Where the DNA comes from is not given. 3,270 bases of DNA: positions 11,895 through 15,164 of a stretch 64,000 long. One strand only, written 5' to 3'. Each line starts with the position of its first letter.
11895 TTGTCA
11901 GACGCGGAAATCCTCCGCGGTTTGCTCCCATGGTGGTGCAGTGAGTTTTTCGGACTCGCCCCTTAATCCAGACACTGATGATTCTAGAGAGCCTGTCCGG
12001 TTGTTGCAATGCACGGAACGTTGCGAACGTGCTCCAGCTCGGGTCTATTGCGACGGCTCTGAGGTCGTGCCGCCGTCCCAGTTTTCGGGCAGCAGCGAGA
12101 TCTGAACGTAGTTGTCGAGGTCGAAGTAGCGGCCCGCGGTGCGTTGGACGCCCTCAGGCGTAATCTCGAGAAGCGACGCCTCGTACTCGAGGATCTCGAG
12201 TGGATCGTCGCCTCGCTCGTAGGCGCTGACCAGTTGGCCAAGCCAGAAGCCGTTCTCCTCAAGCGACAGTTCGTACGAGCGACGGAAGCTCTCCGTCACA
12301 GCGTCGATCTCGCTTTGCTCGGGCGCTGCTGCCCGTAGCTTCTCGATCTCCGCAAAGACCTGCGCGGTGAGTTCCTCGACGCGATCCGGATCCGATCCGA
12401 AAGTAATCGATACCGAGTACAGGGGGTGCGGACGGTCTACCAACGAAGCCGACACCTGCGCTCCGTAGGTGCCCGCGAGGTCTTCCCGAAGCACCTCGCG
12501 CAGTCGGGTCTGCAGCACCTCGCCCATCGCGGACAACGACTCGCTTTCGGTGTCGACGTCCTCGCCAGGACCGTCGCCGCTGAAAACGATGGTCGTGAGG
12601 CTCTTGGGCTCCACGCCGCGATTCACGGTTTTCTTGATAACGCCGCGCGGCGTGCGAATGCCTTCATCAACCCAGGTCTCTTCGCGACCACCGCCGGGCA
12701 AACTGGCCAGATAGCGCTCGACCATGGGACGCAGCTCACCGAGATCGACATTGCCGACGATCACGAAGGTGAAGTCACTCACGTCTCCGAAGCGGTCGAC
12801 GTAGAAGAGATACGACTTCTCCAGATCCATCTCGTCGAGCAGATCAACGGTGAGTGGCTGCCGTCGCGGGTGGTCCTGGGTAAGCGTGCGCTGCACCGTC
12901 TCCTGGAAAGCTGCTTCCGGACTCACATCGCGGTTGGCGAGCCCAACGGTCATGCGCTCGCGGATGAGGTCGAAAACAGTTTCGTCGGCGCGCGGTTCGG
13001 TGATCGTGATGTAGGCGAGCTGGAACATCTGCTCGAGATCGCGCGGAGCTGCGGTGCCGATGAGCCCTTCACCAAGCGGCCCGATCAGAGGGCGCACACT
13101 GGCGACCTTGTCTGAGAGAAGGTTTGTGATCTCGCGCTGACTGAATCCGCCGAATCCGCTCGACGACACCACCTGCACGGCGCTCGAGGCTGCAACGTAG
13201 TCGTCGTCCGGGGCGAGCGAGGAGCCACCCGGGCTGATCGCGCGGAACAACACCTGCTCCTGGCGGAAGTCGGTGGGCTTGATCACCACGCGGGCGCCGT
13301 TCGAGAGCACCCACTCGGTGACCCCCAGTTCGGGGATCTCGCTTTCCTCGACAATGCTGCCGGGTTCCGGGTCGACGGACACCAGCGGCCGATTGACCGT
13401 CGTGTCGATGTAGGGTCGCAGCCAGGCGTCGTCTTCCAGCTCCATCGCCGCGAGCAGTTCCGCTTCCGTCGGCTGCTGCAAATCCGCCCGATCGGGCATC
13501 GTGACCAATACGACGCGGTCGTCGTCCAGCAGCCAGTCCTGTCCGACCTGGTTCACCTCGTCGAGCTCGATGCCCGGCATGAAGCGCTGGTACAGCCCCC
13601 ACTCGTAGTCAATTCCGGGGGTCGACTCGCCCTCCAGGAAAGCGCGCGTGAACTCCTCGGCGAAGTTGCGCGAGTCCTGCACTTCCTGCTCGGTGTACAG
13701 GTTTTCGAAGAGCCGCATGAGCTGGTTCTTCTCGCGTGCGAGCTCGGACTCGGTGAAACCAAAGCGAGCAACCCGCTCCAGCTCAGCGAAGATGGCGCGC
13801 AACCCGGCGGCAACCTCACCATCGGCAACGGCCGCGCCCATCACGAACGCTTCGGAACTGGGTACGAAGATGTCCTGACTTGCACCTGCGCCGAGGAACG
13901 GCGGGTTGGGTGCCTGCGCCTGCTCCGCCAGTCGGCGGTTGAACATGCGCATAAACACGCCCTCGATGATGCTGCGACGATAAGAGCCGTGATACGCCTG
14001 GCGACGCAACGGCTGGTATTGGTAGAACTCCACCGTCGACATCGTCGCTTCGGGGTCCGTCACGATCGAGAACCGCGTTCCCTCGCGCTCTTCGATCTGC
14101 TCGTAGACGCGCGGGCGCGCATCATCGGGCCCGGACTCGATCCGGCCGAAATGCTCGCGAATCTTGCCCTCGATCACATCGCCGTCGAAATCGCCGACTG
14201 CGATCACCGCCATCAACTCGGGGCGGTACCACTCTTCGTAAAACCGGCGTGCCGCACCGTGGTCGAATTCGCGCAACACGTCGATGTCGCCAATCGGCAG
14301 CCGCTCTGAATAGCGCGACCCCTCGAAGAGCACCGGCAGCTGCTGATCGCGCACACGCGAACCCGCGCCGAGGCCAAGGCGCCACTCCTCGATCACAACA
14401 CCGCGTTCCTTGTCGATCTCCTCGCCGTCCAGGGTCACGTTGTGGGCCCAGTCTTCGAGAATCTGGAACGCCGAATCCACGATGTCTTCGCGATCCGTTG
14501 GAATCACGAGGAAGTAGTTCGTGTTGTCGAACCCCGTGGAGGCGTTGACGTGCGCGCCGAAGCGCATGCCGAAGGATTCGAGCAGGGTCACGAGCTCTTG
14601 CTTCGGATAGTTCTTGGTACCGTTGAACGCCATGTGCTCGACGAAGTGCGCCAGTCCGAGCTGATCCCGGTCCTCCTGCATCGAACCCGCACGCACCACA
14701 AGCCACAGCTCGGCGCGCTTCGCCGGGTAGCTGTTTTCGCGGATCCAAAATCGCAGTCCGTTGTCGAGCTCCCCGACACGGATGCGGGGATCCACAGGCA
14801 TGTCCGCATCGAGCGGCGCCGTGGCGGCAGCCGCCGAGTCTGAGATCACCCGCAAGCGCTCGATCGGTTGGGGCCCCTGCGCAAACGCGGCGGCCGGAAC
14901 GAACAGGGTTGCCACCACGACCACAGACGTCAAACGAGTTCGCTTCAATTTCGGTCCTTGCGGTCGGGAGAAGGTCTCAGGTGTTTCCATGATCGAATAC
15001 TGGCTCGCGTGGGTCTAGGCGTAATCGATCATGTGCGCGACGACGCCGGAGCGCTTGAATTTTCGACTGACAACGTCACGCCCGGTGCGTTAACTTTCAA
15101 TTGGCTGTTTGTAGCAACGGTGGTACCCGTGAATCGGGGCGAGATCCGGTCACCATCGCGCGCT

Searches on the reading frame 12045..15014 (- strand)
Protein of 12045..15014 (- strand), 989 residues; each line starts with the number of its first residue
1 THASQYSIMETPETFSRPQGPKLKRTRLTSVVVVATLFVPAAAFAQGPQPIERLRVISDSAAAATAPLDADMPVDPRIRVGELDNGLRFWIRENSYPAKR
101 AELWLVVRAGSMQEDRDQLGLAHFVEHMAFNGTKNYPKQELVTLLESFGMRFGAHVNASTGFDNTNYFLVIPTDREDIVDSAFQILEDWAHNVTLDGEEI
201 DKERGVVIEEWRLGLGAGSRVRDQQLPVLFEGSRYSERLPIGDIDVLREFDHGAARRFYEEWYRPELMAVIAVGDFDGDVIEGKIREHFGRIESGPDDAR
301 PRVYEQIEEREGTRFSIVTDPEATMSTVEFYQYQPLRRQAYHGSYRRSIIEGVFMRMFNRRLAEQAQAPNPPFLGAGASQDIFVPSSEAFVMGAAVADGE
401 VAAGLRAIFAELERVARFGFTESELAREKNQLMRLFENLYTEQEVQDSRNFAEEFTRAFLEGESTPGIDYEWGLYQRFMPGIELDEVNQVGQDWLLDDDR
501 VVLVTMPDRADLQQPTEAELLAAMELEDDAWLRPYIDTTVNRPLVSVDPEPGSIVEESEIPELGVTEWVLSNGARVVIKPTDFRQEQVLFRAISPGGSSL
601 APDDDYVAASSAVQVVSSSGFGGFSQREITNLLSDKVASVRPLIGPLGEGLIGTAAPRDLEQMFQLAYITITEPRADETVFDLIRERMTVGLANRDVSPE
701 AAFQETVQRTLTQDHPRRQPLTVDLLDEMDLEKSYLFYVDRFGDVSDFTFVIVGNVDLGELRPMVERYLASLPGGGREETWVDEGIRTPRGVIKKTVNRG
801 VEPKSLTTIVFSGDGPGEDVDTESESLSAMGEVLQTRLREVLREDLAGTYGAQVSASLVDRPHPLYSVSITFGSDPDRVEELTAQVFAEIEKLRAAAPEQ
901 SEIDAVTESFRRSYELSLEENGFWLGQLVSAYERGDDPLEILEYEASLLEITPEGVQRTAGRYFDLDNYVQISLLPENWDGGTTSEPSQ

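Call 72: search_protein_families(library=pfam, max_evalue=0.00001, proteins=[window:12045-15014:-])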
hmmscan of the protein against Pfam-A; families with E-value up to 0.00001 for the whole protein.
window:12045-15014:- (989 aa): 2 families
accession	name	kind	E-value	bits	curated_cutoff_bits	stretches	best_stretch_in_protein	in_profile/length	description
PF05193.26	Peptidase_M16_C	-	6.2e-34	117.9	23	2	254-432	6-181/181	Peptidase M16 inactive domain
PF00675.25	Peptidase_M16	-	6.4e-30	104.5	22.3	1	93-210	5-115/149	Insulinase (Peptidase family M16)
